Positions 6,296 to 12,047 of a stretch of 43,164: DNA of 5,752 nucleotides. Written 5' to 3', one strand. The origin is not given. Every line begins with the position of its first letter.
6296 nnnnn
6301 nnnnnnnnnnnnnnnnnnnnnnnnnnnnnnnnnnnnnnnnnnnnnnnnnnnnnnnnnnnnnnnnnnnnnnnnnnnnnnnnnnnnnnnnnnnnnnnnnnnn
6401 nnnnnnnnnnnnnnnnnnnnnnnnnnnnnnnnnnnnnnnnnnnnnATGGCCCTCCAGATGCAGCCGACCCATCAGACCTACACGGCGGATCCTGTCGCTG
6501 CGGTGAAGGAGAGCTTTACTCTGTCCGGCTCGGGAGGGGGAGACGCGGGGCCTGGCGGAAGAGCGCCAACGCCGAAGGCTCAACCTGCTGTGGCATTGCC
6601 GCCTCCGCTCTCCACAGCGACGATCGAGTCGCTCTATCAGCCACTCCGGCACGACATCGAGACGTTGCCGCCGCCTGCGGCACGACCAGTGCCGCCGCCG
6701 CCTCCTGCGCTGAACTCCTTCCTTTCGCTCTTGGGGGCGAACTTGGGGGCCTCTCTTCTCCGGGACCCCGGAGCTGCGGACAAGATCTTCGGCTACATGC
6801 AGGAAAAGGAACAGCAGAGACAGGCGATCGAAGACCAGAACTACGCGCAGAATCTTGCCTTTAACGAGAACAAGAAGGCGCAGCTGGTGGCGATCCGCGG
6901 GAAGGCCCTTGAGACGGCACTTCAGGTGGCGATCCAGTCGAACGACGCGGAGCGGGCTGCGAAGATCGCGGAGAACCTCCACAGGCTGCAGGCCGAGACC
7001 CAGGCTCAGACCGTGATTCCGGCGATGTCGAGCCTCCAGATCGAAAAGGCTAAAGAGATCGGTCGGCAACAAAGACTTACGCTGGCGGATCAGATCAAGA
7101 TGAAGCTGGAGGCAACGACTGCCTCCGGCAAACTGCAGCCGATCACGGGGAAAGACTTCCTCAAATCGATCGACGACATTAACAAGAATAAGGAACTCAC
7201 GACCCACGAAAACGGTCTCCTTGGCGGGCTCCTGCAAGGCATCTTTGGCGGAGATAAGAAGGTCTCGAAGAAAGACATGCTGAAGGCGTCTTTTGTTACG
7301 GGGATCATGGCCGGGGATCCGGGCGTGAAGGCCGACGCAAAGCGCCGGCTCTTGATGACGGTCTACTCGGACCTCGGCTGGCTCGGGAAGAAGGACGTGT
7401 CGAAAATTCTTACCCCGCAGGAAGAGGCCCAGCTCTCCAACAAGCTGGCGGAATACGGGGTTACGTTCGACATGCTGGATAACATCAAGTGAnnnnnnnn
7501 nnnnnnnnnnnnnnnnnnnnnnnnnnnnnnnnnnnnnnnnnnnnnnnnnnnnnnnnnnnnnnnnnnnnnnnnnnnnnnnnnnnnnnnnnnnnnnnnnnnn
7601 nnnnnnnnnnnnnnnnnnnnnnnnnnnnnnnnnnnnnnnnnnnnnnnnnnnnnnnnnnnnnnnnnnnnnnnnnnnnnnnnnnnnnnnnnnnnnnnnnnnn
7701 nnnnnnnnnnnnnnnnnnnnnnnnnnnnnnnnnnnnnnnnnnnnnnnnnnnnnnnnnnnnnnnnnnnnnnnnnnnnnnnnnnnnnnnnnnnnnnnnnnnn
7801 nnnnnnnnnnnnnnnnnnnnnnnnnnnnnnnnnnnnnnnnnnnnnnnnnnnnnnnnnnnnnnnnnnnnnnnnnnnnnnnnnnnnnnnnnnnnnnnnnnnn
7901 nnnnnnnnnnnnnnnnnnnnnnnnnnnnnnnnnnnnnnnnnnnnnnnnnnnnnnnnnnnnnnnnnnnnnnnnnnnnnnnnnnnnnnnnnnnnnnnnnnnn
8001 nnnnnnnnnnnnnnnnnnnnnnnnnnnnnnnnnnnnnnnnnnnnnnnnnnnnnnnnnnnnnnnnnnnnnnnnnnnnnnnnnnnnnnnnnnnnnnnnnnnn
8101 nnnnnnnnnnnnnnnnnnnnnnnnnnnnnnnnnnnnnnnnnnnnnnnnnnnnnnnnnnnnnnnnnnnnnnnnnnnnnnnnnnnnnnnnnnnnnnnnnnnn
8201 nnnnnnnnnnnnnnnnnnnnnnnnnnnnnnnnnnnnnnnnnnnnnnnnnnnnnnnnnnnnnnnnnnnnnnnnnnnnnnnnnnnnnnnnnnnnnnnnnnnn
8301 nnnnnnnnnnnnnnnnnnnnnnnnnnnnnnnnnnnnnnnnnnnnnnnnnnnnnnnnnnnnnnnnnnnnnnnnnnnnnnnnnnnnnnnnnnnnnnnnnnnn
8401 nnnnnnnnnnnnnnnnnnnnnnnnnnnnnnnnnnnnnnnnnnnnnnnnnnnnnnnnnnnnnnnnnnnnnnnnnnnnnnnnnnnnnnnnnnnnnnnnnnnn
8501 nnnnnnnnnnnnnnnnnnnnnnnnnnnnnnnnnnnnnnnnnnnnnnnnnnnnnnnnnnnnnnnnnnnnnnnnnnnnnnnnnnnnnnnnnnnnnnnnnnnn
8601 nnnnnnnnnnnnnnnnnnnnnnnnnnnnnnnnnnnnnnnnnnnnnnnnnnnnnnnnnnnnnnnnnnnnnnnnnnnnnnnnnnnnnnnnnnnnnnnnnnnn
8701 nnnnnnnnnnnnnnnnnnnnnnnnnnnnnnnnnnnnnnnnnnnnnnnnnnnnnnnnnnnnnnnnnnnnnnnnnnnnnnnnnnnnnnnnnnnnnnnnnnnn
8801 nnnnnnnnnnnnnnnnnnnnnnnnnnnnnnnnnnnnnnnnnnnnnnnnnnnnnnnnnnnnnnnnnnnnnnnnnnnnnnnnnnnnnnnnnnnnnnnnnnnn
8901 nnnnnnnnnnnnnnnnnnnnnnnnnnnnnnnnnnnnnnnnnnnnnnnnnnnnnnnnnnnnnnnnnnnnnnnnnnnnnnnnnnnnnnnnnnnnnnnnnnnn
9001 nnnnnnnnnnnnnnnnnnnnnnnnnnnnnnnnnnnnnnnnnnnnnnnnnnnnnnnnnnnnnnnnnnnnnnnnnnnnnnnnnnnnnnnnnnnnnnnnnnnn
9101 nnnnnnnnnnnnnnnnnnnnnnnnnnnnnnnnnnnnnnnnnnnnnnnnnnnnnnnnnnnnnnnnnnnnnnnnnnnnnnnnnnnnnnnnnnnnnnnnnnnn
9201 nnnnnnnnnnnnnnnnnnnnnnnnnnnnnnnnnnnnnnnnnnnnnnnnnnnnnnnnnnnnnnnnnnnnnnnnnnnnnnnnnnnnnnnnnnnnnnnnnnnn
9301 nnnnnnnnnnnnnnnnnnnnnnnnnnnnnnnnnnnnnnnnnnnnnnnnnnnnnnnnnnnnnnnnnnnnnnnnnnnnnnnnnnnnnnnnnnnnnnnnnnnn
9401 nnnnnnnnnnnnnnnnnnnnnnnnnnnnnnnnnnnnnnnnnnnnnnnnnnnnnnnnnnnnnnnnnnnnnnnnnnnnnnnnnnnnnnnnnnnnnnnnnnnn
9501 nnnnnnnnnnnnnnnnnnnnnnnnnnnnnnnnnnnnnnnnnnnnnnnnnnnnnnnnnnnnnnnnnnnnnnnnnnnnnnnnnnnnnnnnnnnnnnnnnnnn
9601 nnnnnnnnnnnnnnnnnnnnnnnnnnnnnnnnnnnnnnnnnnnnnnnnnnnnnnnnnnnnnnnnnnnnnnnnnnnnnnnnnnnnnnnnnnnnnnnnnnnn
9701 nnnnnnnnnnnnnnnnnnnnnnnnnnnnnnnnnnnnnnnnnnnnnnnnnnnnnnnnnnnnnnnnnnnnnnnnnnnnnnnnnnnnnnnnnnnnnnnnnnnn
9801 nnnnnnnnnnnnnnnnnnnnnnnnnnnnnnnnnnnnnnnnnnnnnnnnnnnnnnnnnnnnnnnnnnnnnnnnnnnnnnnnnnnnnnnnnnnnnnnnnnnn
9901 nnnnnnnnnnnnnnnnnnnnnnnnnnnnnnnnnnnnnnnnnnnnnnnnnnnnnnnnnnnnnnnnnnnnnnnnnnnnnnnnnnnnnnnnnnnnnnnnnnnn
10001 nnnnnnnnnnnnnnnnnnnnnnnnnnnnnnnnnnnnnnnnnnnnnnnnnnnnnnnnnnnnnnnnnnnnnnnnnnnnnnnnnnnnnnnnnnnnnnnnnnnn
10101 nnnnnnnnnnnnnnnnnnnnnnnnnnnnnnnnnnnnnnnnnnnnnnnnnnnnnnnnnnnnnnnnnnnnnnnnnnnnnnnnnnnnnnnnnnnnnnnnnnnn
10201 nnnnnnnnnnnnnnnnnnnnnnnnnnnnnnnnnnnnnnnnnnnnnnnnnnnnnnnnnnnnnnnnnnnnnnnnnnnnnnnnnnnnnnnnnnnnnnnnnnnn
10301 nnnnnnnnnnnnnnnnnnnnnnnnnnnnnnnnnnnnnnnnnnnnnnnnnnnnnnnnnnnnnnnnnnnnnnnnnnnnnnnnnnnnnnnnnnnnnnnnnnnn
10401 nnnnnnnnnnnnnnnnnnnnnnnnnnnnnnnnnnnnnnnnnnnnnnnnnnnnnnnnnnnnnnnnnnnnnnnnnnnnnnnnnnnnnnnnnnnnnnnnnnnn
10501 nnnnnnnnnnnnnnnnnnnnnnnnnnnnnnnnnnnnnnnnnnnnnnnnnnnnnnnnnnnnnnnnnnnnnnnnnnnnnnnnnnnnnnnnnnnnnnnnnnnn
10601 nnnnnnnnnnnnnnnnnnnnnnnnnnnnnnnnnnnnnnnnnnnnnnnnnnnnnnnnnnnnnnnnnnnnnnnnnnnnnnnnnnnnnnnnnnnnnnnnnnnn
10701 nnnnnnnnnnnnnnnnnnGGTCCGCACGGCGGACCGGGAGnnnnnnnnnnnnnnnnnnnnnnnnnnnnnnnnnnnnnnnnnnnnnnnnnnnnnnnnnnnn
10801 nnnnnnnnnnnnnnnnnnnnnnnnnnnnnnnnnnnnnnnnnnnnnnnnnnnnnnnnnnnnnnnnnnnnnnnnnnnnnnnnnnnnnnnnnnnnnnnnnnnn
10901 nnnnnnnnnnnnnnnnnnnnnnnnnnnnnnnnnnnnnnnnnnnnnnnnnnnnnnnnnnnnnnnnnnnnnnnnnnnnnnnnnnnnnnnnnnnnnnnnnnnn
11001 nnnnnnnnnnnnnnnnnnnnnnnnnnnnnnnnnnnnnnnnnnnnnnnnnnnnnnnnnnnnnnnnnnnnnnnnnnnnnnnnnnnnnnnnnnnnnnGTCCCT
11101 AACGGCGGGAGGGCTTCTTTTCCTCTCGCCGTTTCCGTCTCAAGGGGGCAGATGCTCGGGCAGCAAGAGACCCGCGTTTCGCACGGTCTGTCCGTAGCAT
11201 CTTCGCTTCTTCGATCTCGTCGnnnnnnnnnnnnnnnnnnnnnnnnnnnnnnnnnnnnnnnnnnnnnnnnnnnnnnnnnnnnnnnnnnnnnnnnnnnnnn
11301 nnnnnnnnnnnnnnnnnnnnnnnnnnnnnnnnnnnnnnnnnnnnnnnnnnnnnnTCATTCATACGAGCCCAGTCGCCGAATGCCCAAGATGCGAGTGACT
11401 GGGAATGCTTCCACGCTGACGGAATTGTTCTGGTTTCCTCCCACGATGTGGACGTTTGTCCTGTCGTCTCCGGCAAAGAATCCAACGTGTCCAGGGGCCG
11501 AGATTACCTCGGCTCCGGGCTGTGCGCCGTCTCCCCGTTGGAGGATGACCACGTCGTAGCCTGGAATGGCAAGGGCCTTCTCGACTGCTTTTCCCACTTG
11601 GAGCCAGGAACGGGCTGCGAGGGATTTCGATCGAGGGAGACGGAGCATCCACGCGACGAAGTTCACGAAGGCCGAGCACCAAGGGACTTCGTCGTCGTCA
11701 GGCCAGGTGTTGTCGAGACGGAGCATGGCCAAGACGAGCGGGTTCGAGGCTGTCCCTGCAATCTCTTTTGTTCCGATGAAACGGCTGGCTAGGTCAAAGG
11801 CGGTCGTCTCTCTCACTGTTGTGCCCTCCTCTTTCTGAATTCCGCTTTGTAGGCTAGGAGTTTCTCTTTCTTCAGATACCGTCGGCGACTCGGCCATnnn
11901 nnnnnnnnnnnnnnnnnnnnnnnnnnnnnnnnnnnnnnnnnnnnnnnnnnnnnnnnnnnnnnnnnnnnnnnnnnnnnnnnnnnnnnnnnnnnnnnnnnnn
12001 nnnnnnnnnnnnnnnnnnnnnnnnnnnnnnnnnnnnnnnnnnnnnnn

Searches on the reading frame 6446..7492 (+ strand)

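Call 33: search_protein_families(library=phrogs, proteins=[window:6446-7492:+], max_evalue=0.001)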
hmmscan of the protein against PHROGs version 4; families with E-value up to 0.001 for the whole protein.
window:6446-7492:+ (348 aa): 0 families

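Call 36: search_protein_families(library=pfam, proteins=[window:6446-7492:+], max_evalue=0.1)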
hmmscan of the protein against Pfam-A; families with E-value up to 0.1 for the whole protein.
window:6446-7492:+ (348 aa): 1 family
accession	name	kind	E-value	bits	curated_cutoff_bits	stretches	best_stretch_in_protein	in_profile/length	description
PF04536.20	TPM_phosphatase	-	0.032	14.7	22.1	0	168-206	10-48/125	TPM domain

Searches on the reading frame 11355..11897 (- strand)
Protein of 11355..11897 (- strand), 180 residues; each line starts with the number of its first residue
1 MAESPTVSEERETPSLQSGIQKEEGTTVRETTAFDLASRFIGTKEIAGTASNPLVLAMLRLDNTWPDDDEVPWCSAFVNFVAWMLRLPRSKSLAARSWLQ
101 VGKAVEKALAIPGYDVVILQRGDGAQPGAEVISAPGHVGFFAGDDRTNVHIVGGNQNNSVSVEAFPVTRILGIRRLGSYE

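Call 12: search_protein_families(library=pfam, proteins=[window:11355-11897:-], max_evalue=0.01)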
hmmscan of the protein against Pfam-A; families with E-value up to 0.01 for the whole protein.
window:11355-11897:- (180 aa): 0 families

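Call 13: search_protein_families(library=phrogs, proteins=[window:11355-11897:-], max_evalue=0.01)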
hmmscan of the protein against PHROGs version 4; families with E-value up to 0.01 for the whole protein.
window:11355-11897:- (180 aa): 1 family
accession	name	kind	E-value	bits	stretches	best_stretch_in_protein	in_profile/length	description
phrog_1259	-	tail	1.3e-22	80.4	1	17-174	975-1127/1179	baseplate hub subunit and tail lysozyme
